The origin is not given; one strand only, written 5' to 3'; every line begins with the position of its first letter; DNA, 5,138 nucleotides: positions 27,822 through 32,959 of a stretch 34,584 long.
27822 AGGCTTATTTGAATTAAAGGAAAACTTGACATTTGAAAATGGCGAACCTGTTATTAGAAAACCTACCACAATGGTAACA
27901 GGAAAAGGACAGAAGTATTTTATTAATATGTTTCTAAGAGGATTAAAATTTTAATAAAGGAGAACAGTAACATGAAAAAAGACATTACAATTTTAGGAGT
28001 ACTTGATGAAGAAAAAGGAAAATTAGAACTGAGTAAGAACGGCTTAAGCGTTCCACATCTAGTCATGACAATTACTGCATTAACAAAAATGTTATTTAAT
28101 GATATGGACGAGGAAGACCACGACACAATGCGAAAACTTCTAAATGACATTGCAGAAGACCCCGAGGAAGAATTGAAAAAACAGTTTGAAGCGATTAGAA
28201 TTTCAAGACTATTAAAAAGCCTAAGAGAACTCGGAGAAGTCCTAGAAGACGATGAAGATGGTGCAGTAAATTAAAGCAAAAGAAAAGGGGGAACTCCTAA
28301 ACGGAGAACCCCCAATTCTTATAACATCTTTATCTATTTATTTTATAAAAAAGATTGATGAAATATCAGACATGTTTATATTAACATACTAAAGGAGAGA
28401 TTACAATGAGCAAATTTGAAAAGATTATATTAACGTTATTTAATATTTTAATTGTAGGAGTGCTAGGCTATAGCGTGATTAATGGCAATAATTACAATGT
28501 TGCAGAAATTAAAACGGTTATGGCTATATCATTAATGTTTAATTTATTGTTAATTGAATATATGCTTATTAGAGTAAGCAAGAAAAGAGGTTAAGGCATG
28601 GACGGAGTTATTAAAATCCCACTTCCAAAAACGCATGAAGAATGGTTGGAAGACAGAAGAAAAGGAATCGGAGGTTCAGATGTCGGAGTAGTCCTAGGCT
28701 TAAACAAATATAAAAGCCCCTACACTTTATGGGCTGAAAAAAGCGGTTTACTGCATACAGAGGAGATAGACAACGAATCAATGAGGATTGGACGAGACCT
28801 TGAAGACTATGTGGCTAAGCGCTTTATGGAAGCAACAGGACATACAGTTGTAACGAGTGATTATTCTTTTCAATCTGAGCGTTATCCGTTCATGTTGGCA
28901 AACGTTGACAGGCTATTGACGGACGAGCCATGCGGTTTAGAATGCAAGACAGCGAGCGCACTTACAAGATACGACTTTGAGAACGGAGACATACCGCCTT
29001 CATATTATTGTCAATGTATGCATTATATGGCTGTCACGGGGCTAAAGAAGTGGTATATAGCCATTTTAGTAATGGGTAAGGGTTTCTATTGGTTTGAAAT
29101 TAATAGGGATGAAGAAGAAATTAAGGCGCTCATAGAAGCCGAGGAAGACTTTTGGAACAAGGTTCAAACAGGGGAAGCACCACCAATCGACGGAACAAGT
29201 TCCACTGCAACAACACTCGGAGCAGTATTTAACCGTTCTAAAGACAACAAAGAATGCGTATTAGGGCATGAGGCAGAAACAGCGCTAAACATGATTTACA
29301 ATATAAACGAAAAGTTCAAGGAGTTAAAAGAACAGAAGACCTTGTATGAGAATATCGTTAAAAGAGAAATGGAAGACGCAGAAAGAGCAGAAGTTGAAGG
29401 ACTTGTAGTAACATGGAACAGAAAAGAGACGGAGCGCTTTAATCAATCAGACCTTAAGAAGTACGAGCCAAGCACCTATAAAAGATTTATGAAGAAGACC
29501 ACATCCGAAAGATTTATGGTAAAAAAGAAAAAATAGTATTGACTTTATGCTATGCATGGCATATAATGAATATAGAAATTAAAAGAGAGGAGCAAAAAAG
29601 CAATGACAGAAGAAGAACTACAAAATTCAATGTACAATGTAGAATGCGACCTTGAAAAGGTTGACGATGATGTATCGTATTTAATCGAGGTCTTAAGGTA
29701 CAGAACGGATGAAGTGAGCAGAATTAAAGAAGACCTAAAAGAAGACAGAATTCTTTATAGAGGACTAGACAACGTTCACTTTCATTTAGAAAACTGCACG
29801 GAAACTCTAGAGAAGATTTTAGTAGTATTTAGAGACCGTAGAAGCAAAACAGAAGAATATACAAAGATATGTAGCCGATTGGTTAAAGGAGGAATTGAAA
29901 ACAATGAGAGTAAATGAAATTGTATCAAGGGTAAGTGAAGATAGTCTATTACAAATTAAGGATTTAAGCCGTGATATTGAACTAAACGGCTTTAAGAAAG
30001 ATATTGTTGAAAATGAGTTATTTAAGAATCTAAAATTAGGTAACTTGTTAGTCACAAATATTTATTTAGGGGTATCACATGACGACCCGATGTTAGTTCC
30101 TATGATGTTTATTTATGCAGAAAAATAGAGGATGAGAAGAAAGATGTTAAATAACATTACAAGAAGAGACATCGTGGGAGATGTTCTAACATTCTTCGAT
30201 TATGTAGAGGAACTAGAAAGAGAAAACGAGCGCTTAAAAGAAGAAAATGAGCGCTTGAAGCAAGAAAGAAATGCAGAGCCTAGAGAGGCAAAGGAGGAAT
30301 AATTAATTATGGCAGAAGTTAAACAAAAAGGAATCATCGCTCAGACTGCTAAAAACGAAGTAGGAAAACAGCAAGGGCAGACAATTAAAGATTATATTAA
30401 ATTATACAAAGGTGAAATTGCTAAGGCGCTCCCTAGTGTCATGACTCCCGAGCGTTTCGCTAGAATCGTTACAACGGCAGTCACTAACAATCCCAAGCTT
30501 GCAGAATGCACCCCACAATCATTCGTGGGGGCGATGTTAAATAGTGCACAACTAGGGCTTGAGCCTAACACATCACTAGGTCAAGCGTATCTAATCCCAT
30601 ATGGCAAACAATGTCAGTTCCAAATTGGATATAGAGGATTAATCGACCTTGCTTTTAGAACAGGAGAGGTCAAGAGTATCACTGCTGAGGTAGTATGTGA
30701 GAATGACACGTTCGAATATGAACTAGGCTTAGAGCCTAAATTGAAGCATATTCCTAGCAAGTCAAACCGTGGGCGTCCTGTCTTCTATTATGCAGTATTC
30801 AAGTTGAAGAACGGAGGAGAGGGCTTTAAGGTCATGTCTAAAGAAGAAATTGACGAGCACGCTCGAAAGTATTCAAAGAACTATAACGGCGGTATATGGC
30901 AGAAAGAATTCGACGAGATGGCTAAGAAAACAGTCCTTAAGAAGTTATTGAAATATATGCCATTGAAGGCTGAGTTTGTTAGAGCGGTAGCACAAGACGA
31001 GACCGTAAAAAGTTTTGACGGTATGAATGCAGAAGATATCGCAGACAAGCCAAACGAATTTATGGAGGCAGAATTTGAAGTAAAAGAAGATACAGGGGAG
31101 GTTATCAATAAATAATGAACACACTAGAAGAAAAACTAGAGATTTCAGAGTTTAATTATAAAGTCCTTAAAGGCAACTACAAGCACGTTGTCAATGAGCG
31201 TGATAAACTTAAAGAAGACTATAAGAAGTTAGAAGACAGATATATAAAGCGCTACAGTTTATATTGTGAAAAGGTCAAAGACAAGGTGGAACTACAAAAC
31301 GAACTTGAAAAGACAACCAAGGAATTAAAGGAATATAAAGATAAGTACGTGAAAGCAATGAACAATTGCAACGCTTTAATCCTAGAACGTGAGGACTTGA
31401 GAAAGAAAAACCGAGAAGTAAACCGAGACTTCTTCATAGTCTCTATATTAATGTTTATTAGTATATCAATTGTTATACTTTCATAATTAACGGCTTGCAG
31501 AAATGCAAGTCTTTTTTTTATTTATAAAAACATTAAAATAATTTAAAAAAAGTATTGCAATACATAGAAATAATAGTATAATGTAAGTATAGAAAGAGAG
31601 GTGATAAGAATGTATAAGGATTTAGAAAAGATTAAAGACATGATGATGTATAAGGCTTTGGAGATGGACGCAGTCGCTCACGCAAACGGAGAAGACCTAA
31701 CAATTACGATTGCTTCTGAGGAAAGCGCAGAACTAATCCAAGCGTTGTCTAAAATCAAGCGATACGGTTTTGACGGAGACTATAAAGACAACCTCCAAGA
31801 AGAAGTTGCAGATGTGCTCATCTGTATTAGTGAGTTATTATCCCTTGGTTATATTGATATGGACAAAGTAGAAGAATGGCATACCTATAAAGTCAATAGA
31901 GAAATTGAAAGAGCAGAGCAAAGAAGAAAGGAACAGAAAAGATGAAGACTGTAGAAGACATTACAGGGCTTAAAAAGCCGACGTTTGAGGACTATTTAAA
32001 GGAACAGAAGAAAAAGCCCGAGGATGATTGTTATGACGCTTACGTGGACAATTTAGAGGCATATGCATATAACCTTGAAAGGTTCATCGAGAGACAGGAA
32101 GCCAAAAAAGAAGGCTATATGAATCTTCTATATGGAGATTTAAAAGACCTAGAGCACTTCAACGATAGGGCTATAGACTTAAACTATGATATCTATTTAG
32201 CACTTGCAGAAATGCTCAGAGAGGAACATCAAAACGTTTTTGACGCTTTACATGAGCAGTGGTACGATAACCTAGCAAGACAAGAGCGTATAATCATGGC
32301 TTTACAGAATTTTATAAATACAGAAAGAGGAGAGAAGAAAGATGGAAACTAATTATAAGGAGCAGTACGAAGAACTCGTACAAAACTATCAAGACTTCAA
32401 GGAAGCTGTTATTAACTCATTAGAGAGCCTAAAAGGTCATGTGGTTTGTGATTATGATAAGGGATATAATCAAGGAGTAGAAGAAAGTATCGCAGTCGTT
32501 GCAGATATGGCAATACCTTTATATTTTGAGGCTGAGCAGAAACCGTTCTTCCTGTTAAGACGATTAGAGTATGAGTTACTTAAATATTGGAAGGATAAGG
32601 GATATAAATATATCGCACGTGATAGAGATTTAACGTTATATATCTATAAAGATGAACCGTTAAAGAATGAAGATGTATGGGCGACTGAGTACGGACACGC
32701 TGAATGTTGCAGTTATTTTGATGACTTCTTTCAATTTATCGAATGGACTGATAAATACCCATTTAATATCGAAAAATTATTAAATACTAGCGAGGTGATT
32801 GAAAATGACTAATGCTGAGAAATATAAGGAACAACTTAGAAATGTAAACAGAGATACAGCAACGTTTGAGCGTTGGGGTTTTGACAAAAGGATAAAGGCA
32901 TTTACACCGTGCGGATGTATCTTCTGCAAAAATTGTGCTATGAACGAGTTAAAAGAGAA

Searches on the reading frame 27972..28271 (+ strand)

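Call 15: search_protein_families(library=phrogs, proteins=[window:27972-28271:+], max_evalue=0.001)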
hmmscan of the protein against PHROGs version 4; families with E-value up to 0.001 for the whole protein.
window:27972-28271:+ (100 aa): 0 families

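Call 40: search_protein_families(library=pfam, proteins=[window:27972-28271:+], max_evalue=0.1)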
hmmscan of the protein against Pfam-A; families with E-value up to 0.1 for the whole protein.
window:27972-28271:+ (100 aa): 1 family
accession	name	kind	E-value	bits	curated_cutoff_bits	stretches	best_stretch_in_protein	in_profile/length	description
PF08703.15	PLC-beta_C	-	0.027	14.4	27.6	1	44-85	138-179/272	PLC-beta C terminal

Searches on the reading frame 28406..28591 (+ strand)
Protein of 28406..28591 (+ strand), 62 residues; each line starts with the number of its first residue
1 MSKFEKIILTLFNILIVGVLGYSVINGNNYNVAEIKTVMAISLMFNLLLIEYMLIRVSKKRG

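Call 15: search_protein_families(library=phrogs, proteins=[window:28406-28591:+], max_evalue=0.001)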
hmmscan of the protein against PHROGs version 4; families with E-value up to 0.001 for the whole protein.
window:28406-28591:+ (62 aa): 0 families

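Call 40: search_protein_families(library=pfam, proteins=[window:28406-28591:+], max_evalue=0.1)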
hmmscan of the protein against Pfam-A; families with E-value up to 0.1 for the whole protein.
window:28406-28591:+ (62 aa): 2 families
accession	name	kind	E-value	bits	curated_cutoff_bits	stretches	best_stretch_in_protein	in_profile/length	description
PF20394.4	DUF6688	-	0.026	14.6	26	1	6-52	82-129/248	DUF6688 N-terminal domain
PF23906.1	DUF7248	-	0.05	14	27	1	1-27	6-32/58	Family of unknown function (DUF7248)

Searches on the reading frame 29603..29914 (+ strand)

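Call 16: search_protein_families(library=phrogs, proteins=[window:29603-29914:+], max_evalue=0.001)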
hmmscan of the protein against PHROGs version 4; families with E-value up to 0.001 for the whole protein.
window:29603-29914:+ (104 aa): 0 families

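Call 40: search_protein_families(library=pfam, proteins=[window:29603-29914:+], max_evalue=0.1)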
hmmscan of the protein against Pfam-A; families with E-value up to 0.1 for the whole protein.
window:29603-29914:+ (104 aa): 4 families
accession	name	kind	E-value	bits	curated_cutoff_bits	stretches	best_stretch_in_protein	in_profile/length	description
PF18680.6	SPECT1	-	0.042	14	38.4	1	2-45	12-55/180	Plasmodium host cell traversal SPECT1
PF15481.11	CPG4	-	0.068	14.1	32.7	0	62-94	3-35/94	Chondroitin proteoglycan 4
PF08951.15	EntA_Immun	-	0.076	13.7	22.1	0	68-95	22-49/73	Enterocin A Immunity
PF15905.10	HMMR_N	-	0.088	12.7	30.1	1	6-74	225-297/330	Hyaluronan mediated motility receptor N-terminal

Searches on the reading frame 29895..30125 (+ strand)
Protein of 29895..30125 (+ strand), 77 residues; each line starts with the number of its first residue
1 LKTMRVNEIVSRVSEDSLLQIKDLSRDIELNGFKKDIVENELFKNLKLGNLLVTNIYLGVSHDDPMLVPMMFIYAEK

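Call 16: search_protein_families(library=phrogs, proteins=[window:29895-30125:+], max_evalue=0.001)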
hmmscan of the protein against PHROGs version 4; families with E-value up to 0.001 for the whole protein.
window:29895-30125:+ (77 aa): 0 families

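Call 40: search_protein_families(library=pfam, proteins=[window:29895-30125:+], max_evalue=0.1)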
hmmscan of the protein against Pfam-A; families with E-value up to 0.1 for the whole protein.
window:29895-30125:+ (77 aa): 1 family
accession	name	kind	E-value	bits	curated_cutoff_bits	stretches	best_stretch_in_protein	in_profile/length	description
PF16668.10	JLPA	-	0.042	13.4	27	1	4-68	77-138/352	Adhesin from Campylobacter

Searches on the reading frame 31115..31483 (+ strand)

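Call 16: search_protein_families(library=phrogs, proteins=[window:31115-31483:+], max_evalue=0.001)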
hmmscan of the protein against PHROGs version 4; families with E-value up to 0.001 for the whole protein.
window:31115-31483:+ (123 aa): 1 family
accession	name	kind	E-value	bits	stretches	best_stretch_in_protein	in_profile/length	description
phrog_19364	-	unknown function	0.00088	19.8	0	55-116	48-107/249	-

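Call 40: search_protein_families(library=pfam, proteins=[window:31115-31483:+], max_evalue=0.1)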
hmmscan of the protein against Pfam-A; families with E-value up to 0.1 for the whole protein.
window:31115-31483:+ (123 aa): 9 families
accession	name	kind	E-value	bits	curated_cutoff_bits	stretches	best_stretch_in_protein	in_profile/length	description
PF19353.4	DUF5930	-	0.0034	16.9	27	1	13-104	133-228/320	Family of unknown function (DUF5930)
PF14197.11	Cep57_CLD_2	-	0.0038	17.7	27.1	0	2-31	6-35/67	Centrosome localisation domain of PPC89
PF10669.14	Phage_Gp23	-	0.012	16.4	29.3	1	54-100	50-94/120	Protein gp23 (Bacteriophage A118)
PF06156.18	YabA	-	0.021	15.9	30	0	59-99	12-52/103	Initiation control protein YabA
PF20547.3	DUF6761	-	0.037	14.6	27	1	52-104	12-62/82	Family of unknown function (DUF6761)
PF17045.10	CEP63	-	0.057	13.6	33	1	19-77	80-134/263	Centrosomal protein of 63 kDa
PF01105.29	EMP24_GP25L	-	0.059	13.8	25.9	1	19-120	72-169/182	emp24/gp25L/p24 family/GOLD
PF04136.21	COG3_N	-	0.062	13.7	27.9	1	14-79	26-91/147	Conserved oligomeric Golgi complex subunit 3, N-terminal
PF13851.11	GAS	-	0.076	12.8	32.3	0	2-74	95-168/200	Growth-arrest specific micro-tubule binding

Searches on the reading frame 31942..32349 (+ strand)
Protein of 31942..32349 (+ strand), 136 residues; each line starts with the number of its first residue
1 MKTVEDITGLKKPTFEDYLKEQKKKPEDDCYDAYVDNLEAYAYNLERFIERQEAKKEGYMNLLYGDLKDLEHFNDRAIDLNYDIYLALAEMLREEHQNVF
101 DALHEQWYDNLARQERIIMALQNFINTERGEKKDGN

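Call 16: search_protein_families(library=phrogs, proteins=[window:31942-32349:+], max_evalue=0.001)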
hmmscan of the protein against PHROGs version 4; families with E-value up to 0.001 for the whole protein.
window:31942-32349:+ (136 aa): 0 families

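Call 40: search_protein_families(library=pfam, proteins=[window:31942-32349:+], max_evalue=0.1)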
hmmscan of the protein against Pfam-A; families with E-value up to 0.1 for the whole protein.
window:31942-32349:+ (136 aa): 3 families
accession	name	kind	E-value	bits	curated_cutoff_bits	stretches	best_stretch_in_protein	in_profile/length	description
PF12212.14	PAZ_2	-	0.001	19.3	23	1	9-86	43-118/127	PAZ domain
PF06239.17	ECSIT_N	-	0.025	14.3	25.9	1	40-122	16-94/181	Evolutionarily conserved signalling intermediate in Toll pathway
PF01503.22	PRA-PH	-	0.044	14.6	21.3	1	14-105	3-84/86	Phosphoribosyl-ATP pyrophosphohydrolase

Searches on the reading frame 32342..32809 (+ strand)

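Call 16: search_protein_families(library=phrogs, proteins=[window:32342-32809:+], max_evalue=0.001)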
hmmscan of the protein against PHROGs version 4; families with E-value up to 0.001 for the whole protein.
window:32342-32809:+ (156 aa): 3 families
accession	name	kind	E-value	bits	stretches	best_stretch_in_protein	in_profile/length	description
phrog_22292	-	unknown function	1.4e-10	42.1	1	63-154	58-151/155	-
phrog_21026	-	unknown function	0.0001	23.3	1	79-130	12-63/147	-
phrog_1972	-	unknown function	0.00013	22.7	1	86-123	44-85/160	-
